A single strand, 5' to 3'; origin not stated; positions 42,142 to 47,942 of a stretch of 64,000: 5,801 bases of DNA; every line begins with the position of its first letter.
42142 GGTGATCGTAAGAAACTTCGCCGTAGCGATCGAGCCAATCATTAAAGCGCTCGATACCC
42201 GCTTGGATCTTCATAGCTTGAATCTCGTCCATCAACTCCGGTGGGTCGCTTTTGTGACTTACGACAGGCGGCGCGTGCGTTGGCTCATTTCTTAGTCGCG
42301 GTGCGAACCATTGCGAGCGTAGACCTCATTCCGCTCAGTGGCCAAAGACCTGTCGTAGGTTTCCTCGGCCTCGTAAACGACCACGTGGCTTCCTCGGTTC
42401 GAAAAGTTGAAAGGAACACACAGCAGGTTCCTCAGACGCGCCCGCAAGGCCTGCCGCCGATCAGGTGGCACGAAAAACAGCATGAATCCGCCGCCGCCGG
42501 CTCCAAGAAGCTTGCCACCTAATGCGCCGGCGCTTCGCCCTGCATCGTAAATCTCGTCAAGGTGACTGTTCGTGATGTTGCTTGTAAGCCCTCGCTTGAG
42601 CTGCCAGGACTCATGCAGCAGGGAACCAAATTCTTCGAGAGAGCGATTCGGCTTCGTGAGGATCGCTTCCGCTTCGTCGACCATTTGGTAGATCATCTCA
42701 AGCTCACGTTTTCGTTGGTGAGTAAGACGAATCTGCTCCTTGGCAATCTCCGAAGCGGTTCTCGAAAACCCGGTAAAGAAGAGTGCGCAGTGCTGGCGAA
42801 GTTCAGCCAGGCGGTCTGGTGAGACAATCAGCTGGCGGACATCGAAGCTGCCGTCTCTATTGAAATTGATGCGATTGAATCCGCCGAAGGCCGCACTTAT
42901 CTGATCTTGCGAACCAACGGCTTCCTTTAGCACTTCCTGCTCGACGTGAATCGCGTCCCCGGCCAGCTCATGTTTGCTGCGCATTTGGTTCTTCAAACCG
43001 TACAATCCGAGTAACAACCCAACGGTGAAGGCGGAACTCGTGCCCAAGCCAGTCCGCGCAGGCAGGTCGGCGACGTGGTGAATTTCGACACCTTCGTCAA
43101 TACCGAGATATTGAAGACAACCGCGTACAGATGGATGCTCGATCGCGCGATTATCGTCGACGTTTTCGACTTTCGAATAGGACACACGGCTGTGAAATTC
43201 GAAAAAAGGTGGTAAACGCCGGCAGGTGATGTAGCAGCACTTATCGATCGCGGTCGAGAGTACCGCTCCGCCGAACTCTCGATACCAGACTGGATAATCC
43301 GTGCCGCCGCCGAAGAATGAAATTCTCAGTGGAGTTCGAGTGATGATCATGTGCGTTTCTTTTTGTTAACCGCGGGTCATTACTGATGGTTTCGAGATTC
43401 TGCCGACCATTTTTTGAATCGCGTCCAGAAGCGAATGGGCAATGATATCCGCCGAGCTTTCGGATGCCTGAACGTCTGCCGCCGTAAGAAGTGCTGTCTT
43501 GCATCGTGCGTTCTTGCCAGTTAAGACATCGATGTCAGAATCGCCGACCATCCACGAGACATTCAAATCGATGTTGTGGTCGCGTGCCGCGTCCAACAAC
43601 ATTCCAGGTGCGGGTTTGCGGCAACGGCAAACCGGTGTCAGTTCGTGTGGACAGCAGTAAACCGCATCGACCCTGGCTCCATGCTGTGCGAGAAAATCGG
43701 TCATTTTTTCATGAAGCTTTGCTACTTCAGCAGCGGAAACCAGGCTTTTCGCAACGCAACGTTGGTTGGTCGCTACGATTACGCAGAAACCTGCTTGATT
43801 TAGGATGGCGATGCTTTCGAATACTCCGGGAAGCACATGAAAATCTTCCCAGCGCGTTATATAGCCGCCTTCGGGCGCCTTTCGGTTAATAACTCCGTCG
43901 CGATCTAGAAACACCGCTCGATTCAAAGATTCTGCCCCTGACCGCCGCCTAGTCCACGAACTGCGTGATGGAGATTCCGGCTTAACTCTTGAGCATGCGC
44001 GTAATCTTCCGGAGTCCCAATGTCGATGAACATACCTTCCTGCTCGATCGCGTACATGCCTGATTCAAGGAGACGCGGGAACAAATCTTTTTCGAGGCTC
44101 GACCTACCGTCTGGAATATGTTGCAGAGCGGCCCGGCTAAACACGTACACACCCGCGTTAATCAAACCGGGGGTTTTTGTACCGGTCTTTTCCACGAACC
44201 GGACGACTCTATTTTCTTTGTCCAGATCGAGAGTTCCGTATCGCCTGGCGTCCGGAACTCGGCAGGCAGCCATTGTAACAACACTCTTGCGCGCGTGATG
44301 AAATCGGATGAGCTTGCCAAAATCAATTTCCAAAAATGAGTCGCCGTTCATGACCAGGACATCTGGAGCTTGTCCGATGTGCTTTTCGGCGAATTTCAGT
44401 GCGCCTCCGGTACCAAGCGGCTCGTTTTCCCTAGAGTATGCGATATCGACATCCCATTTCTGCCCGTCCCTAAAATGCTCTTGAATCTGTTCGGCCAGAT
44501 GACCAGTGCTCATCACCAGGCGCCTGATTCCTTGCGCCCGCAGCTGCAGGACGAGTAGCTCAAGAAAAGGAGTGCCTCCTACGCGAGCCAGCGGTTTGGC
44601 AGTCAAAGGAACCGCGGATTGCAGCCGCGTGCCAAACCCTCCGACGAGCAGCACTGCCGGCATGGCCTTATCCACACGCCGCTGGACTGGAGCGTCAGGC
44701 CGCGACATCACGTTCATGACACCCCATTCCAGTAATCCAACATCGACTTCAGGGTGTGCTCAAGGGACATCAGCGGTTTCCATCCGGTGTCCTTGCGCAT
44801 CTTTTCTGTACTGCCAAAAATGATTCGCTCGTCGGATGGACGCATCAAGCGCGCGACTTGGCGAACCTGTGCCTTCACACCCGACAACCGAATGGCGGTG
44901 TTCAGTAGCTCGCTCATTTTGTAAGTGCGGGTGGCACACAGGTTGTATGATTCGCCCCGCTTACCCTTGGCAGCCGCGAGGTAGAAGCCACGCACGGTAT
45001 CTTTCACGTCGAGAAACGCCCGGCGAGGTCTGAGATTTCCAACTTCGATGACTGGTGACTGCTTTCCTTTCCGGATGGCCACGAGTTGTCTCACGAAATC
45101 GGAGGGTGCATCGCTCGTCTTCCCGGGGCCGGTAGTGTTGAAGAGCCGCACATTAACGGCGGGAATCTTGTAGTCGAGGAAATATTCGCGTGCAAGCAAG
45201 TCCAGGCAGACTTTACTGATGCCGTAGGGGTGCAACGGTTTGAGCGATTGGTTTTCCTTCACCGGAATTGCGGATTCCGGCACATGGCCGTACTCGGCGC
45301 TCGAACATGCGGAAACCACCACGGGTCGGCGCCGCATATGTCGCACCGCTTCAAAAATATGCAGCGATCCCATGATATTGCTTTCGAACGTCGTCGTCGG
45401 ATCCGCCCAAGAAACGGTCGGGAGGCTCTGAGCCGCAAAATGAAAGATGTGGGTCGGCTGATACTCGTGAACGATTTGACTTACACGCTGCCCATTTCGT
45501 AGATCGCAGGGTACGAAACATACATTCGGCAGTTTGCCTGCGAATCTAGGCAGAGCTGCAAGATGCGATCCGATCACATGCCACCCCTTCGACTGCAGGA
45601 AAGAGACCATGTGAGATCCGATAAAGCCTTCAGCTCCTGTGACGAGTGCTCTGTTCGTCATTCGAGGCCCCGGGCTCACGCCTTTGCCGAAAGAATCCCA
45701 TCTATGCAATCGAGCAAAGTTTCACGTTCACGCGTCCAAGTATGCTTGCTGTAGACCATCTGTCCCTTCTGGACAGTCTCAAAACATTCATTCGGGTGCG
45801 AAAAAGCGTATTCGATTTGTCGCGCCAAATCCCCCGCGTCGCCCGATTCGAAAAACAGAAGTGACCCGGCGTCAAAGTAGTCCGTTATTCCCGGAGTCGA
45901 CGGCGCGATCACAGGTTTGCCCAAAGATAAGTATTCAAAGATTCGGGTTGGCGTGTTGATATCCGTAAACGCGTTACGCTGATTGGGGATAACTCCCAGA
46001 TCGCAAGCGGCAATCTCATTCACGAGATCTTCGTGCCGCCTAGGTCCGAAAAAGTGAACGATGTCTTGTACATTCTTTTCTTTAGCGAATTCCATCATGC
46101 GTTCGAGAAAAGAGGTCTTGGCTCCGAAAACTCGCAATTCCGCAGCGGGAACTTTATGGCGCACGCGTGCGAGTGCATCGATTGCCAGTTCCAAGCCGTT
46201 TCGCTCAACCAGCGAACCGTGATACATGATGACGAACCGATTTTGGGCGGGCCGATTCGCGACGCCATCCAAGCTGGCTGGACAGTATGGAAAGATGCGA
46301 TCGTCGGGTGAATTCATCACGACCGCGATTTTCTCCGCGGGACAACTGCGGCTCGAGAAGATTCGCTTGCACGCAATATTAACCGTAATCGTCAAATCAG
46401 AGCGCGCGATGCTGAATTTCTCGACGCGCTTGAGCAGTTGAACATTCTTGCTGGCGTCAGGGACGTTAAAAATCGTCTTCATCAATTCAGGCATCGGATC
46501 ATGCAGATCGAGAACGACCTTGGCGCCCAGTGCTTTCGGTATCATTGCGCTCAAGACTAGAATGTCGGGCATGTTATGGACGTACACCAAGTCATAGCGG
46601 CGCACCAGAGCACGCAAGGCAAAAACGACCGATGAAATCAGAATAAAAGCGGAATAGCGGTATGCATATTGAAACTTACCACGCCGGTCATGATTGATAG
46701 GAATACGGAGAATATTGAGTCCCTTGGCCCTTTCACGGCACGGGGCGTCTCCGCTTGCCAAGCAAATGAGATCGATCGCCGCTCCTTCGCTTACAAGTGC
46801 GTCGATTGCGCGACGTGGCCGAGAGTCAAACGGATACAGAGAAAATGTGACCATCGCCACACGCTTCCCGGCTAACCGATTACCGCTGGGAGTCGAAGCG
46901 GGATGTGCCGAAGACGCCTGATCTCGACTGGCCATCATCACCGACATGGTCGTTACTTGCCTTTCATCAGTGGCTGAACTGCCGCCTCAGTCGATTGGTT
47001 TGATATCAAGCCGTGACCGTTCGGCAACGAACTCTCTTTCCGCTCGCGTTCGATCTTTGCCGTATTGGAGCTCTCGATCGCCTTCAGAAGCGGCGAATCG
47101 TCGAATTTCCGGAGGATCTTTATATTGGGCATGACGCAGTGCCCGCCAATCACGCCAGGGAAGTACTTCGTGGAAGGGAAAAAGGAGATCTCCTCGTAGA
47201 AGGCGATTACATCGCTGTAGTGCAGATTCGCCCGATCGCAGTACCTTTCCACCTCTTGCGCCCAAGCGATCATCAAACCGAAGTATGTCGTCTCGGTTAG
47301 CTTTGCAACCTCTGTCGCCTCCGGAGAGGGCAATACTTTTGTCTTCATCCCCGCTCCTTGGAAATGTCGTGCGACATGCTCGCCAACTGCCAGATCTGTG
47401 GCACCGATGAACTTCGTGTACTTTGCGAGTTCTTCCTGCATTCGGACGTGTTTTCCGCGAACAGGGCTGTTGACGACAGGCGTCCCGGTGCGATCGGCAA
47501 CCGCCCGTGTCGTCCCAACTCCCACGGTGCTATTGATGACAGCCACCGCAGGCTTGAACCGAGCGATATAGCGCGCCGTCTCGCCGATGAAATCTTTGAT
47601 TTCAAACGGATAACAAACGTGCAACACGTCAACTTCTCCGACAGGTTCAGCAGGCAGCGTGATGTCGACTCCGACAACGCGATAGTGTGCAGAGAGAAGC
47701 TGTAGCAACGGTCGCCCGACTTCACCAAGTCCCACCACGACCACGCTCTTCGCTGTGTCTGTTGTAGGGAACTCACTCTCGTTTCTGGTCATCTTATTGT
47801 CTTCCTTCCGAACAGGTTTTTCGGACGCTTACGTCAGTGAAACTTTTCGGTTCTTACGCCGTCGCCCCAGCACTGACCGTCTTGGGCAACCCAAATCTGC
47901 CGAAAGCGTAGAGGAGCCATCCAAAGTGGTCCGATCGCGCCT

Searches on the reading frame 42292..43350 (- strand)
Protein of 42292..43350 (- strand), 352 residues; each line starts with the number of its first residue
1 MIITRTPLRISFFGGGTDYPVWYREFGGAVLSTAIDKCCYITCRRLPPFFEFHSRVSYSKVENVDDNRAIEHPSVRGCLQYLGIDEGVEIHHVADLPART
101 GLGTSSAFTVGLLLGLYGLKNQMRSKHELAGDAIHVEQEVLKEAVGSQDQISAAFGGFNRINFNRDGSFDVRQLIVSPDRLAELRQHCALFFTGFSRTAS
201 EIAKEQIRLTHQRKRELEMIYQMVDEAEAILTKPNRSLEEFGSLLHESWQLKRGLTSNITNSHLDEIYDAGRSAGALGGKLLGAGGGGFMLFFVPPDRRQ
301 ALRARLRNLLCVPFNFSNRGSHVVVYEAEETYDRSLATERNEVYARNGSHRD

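Call 38: search_protein_families(library=pfam, proteins=[window:42292-43350:-], max_evalue=0.001)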
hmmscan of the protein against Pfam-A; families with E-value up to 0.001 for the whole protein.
window:42292-43350:- (352 aa): 2 families
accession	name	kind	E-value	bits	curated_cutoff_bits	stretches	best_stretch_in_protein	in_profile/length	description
PF08544.19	GHMP_kinases_C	-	4.7e-11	43.4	21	1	236-308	8-81/85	GHMP kinases C terminal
PF00288.32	GHMP_kinases_N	-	2.4e-10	40.9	22.3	1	80-157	12-87/87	GHMP kinases N terminal domain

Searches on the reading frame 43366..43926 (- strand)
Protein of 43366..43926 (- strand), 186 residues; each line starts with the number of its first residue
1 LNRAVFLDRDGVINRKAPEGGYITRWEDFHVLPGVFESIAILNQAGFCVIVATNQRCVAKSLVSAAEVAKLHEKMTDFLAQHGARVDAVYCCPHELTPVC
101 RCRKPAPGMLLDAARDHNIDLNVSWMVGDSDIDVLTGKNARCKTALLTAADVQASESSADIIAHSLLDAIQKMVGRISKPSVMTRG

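Call 38: search_protein_families(library=pfam, proteins=[window:43366-43926:-], max_evalue=0.001)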
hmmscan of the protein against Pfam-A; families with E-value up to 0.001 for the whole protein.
window:43366-43926:- (186 aa): 4 families
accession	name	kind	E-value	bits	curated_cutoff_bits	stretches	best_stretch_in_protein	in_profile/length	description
PF13242.12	Hydrolase_like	-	5e-11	42.8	22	1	102-169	2-75/75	HAD-hyrolase-like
PF00702.32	Hydrolase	-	1.2e-08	36.1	26.4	1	13-140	81-190/191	haloacid dehalogenase-like hydrolase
PF13419.12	HAD_2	-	2.2e-07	31.6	23.8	1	102-146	133-177/178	Haloacid dehalogenase-like hydrolase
PF08645.17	PNK3P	-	8.3e-07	29.3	22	1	26-130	24-126/161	Polynucleotide kinase 3 phosphatase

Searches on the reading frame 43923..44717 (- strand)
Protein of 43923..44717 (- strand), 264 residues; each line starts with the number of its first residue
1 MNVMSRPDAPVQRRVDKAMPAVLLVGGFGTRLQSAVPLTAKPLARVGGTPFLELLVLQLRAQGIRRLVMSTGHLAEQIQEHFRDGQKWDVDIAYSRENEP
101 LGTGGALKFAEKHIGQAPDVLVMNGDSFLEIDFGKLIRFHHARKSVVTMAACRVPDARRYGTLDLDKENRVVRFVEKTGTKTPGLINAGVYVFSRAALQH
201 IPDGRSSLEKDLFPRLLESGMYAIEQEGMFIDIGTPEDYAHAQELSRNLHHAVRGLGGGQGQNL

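Call 38: search_protein_families(library=pfam, proteins=[window:43923-44717:-], max_evalue=0.001)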
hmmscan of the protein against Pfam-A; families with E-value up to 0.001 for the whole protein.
window:43923-44717:- (264 aa): 2 families
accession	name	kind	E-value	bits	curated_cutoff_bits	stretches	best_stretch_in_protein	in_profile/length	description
PF00483.29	NTP_transferase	-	1.2e-38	133.5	21.2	1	21-244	2-240/245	Nucleotidyl transferase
PF12804.13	NTP_transf_3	-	2.2e-10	41.4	27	1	21-128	1-97/160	MobA-like NTP transferase domain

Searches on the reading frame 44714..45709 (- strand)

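Call 38: search_protein_families(library=pfam, proteins=[window:44714-45709:-], max_evalue=0.001)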
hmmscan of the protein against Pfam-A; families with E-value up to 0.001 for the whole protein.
window:44714-45709:- (331 aa): 4 families
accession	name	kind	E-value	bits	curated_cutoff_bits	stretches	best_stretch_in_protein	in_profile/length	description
PF16363.11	GDP_Man_Dehyd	-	9.9e-62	209.7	27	1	22-323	1-332/332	GDP-mannose 4,6 dehydratase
PF01370.27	Epimerase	-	6.7e-52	176.7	20.9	1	21-258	1-240/240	NAD dependent epimerase/dehydratase family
PF02719.21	Polysacc_synt_2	-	1.9e-08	34.3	20.2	1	22-280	2-251/293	Polysaccharide biosynthesis protein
PF04321.23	RmlD_sub_bind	-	1.2e-06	28.2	27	1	21-167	3-130/287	RmlD substrate binding domain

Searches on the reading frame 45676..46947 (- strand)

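Call 38: search_protein_families(library=pfam, proteins=[window:45676-46947:-], max_evalue=0.001)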
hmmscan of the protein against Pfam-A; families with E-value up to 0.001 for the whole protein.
window:45676-46947:- (423 aa): 5 families
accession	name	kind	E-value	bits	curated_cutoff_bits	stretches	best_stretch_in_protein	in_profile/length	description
PF00534.26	Glycos_transf_1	-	1.7e-17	63.9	26.4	1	234-388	12-162/172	Glycosyl transferases group 1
PF13692.12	Glyco_trans_1_4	-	2.3e-16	60.8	27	1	238-381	2-139/142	Glycosyl transferases group 1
PF13439.12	Glyco_transf_4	-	8.7e-12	45.8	28.5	1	48-212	12-164/170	Glycosyltransferase Family 4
PF13579.12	Glyco_trans_4_4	-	2.3e-11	44.8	29.7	1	45-212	8-157/158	Glycosyl transferase 4-like domain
PF13524.12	Glyco_trans_1_2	-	1.1e-10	42.1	25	1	262-413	9-144/144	Glycosyl transferase-like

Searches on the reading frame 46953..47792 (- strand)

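Call 38: search_protein_families(library=pfam, proteins=[window:46953-47792:-], max_evalue=0.001)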
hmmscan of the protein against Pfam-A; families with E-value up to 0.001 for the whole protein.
window:46953-47792:- (279 aa): 1 family
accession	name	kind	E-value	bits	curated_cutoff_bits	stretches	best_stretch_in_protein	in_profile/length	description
PF00984.24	UDPG_MGDP_dh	-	1.9e-07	31.5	25.4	1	159-231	2-75/94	UDP-glucose/GDP-mannose dehydrogenase family, central domain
